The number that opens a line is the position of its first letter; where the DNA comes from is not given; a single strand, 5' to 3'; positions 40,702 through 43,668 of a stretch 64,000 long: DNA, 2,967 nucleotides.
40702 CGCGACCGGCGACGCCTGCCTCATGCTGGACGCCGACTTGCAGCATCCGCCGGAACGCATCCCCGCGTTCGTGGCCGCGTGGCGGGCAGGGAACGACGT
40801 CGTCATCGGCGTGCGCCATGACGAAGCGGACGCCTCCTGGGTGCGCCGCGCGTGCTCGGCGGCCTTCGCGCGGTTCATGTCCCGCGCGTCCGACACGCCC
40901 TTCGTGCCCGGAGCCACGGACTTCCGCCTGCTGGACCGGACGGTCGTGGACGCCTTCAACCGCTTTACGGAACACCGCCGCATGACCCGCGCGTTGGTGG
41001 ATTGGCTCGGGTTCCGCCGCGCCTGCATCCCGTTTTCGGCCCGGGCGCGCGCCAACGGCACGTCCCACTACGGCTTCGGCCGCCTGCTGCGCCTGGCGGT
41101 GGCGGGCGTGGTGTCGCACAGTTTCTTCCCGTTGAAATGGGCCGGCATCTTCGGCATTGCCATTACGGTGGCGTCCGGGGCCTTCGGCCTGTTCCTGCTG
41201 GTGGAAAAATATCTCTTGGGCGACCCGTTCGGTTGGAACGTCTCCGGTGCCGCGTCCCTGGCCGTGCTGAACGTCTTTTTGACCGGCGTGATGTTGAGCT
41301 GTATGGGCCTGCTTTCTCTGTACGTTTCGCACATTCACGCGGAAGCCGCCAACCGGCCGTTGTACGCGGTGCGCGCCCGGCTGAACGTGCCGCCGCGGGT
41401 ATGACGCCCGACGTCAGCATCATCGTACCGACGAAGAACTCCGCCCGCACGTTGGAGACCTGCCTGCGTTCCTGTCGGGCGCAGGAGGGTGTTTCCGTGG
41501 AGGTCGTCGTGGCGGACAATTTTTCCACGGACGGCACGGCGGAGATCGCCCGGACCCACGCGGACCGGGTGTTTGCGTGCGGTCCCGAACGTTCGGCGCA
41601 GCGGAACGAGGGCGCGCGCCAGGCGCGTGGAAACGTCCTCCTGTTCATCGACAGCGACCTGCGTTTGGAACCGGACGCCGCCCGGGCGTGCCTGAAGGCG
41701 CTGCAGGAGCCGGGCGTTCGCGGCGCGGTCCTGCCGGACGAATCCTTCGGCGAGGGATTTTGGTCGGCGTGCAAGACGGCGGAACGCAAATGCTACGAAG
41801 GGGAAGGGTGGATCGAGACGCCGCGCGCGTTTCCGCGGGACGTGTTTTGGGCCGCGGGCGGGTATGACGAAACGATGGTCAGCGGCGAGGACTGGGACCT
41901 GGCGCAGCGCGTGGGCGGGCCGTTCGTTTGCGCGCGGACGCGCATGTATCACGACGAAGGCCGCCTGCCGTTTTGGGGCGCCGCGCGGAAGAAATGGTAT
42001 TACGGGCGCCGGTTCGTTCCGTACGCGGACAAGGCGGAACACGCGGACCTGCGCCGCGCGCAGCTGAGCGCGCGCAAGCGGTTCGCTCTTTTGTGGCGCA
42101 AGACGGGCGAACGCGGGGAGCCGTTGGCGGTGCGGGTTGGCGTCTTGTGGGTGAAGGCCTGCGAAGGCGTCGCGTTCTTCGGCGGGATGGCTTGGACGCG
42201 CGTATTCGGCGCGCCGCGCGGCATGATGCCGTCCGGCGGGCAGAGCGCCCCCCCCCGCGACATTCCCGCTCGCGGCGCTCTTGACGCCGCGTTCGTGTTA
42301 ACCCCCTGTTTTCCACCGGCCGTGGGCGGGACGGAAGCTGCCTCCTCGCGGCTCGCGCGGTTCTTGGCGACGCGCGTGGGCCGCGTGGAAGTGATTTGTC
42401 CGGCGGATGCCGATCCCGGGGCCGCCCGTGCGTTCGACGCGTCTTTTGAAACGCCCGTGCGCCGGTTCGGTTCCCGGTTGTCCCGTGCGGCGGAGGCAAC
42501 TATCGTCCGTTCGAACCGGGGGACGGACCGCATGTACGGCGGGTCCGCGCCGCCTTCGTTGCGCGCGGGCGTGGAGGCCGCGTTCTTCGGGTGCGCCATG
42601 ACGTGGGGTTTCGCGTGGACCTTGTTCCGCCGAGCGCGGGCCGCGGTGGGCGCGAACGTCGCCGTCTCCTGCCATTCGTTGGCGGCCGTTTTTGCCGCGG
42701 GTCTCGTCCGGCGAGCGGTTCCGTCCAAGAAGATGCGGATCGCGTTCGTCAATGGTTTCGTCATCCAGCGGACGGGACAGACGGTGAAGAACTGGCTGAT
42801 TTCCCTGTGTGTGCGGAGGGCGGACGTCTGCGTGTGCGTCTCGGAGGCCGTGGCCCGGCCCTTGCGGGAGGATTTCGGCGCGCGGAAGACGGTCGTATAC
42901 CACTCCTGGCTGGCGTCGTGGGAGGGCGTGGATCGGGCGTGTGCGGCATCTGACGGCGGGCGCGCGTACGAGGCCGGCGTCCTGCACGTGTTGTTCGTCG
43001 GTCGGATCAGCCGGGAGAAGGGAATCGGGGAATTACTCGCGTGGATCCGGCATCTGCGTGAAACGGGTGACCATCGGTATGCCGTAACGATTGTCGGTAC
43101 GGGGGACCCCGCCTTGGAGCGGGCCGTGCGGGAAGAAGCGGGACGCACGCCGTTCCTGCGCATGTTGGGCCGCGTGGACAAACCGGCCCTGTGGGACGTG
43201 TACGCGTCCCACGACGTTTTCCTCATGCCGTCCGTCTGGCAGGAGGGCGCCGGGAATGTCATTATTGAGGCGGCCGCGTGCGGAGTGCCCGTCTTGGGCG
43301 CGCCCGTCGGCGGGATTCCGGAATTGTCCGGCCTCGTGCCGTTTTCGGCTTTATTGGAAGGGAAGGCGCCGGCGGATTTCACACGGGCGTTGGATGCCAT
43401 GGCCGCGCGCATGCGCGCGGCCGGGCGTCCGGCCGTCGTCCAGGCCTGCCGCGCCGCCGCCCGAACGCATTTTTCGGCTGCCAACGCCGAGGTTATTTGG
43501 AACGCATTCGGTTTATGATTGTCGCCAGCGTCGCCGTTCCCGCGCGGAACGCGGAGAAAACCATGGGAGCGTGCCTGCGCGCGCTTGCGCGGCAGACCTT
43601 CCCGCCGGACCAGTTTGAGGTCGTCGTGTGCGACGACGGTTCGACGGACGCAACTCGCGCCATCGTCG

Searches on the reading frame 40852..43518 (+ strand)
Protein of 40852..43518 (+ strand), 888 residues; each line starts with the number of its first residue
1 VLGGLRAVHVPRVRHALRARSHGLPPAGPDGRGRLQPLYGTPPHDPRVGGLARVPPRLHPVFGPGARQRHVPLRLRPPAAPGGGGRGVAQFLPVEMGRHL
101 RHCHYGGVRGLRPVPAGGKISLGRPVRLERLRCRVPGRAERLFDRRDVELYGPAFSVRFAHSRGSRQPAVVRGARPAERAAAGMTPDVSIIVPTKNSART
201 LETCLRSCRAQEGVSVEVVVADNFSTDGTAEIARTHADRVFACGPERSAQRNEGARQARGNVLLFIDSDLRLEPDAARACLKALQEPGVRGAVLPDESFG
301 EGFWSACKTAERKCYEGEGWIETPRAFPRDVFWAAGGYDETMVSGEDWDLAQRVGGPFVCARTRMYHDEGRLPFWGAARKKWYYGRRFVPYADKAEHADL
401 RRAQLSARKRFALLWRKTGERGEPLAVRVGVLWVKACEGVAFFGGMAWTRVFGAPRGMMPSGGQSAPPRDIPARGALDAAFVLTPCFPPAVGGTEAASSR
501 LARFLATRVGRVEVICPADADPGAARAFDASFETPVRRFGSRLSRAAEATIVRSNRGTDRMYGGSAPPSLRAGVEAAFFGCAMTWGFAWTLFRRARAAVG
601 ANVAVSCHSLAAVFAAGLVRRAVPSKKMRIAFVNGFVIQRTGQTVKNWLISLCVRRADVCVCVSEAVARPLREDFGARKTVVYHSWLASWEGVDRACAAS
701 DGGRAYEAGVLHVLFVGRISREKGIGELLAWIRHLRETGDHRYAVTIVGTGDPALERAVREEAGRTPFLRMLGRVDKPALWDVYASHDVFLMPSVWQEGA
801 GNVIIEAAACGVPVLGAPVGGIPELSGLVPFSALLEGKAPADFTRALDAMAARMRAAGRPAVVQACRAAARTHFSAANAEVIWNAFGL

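Call 17: search_protein_families(library=pfam, proteins=[window:40852-43518:+], max_evalue=0.0001)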
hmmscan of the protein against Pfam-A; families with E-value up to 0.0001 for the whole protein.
window:40852-43518:+ (888 aa): 7 families
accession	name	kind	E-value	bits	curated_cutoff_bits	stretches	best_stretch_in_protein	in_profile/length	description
PF13692.12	Glyco_trans_1_4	-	2e-22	80.4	27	1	712-849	3-138/142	Glycosyl transferases group 1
PF00535.33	Glycos_transf_2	-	8.1e-22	78.4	23.3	1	189-293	1-112/168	Glycosyl transferase family 2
PF00534.26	Glycos_transf_1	-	5.2e-19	68.9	26.4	1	713-825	18-130/172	Glycosyl transferases group 1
PF20706.3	GT4-conflict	-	1.6e-08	34.4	26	1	654-815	144-309/385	Family 4 Glycosyltransferase in conflict systems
PF13439.12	Glyco_transf_4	-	3.7e-08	34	28.5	1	491-683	1-163/170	Glycosyltransferase Family 4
PF10111.15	Glyco_tranf_2_2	-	1.1e-07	32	27.3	0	189-284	1-106/276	Glycosyltransferase like family 2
PF13641.12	Glyco_tranf_2_3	-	1.4e-07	32.2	27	1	186-292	1-119/230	Glycosyltransferase like family 2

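Call 75: search_protein_families(library=ncbifam, proteins=[window:40852-43518:+], max_evalue=0.00001)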
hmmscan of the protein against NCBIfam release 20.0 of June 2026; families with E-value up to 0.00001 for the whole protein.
window:40852-43518:+ (888 aa): 25 families
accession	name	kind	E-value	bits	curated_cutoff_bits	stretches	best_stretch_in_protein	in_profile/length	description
TIGR04283.1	glyco_like_mftF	equivalog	1.6e-25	90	182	1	188-401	1-218/221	TIGR04283 family arsenosugar biosynthesis glycosyltransferase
NF047684.1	TeichurnBiosyTuaC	equivalog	5.3e-16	58.5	550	1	713-875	222-374/391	teichuronic acid biosynthesis protein TuaC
NF041876.1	EPS_EpsE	equivalog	1.4e-15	57.4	400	1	655-877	160-383/389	exopolysaccharide biosynthesis GT4 family glycosyltransferase EpsE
TIGR02149.1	glgA_Coryne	subfamily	6.4e-14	51.9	302.4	1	708-874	202-374/391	glycogen synthase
NF041875.1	EPS_EpsD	equivalog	3.4e-13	49.7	370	1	188-354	1-189/325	exopolysaccharide biosynthesis glycosyltransferase EpsD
TIGR03449.1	mycothiol_MshA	equivalog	1.7e-12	47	462.5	1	689-875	201-390/406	D-inositol-3-phosphate glycosyltransferase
TIGR03965.1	mycofact_glyco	equivalog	2e-12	46.7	280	1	121-290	17-185/467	mycofactocin biosynthesis glycosyltransferase MftF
TIGR03088.1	stp2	hypoth_equivalog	3e-12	46.3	409.05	1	711-877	195-360/374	TIGR03088 family PEP-CTERM/XrtA system glycosyltransferase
TIGR04047.1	MSMEG_0565_glyc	hypoth_equivalog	1.2e-11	44.3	259.85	1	654-878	136-363/373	MSMEG_0565 family glycosyltransferase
TIGR04348.1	TIGR04348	equivalog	5.8e-10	38.7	300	1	655-821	94-246/310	selenoneine biosynthesis selenosugar synthase SenB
NF007482.0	PRK10073.1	equivalog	1e-09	37.8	423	1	185-276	5-102/334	glycosyltransferase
NF053787.1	GlcN_PG_synth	equivalog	2.8e-09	36.3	480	1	713-856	200-330/361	N-acetylglucosaminyl phosphatidylglycerol synthase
TIGR03999.1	thiol_BshA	equivalog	3.6e-09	36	273.7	1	608-825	96-310/375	N-acetyl-alpha-D-glucosaminyl L-malate synthase BshA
NF038229.1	Glyco4_Geo_Pelo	equivalog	6.3e-09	35.3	400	1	705-821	156-271/338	GPMC system family 4 glycosyltransferase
TIGR04157.1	glyco_rSAM_CFB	subfamily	6.9e-09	35.2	400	1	653-825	166-338/406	TIGR04157 family glycosyltransferase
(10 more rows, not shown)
